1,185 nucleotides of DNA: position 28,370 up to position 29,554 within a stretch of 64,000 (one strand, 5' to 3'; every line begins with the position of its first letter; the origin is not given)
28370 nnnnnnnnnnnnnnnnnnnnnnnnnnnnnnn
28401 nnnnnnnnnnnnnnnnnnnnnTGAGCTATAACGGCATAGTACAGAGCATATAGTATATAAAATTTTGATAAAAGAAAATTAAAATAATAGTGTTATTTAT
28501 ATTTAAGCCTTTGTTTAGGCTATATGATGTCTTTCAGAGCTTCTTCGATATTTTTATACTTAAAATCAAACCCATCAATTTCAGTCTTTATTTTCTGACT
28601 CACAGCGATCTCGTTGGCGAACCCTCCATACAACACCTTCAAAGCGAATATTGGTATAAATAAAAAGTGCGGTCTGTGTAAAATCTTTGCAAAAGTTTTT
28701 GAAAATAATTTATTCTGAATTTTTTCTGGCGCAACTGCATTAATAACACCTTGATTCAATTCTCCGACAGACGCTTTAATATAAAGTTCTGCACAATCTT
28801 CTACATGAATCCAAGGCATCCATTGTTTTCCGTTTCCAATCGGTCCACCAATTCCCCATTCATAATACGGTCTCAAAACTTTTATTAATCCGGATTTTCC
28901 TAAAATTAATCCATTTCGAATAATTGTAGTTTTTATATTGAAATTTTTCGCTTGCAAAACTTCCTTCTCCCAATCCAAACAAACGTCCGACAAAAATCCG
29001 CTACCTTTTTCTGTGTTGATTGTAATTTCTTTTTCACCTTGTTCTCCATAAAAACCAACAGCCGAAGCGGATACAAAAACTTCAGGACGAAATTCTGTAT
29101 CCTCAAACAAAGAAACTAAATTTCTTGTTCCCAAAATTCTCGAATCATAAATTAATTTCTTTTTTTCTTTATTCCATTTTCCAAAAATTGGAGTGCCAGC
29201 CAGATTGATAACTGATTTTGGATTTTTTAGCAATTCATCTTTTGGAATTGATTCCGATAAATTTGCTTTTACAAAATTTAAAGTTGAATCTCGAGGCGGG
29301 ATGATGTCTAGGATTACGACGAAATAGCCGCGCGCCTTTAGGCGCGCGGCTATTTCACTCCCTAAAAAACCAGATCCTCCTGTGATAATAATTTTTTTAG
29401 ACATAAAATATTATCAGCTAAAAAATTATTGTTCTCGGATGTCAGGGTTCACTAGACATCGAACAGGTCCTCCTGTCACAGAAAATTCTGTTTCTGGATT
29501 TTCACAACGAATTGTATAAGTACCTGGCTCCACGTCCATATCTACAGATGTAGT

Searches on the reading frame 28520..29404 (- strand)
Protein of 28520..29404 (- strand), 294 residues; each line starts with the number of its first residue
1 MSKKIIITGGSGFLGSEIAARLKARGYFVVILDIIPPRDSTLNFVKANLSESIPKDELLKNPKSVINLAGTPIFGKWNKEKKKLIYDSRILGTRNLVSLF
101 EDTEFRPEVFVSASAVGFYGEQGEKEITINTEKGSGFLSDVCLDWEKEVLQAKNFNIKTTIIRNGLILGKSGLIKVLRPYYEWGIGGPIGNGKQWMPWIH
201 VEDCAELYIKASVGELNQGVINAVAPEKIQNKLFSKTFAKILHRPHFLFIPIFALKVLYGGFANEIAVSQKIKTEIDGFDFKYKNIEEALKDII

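Call 47: search_protein_families(library=pfam, proteins=[window:28520-29404:-], max_evalue=0.00001)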
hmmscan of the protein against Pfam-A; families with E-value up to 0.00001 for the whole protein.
window:28520-29404:- (294 aa): 3 families
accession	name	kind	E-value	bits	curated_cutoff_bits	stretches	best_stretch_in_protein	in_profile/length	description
PF01370.27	Epimerase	-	1.9e-23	83.6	20.9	1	5-211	1-224/240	NAD dependent epimerase/dehydratase family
PF16363.11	GDP_Man_Dehyd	-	2.2e-07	31.1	27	0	6-131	1-145/332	GDP-mannose 4,6 dehydratase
PF08338.16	DUF1731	-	1.1e-06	28.6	27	1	250-293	1-47/47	Domain of unknown function (DUF1731)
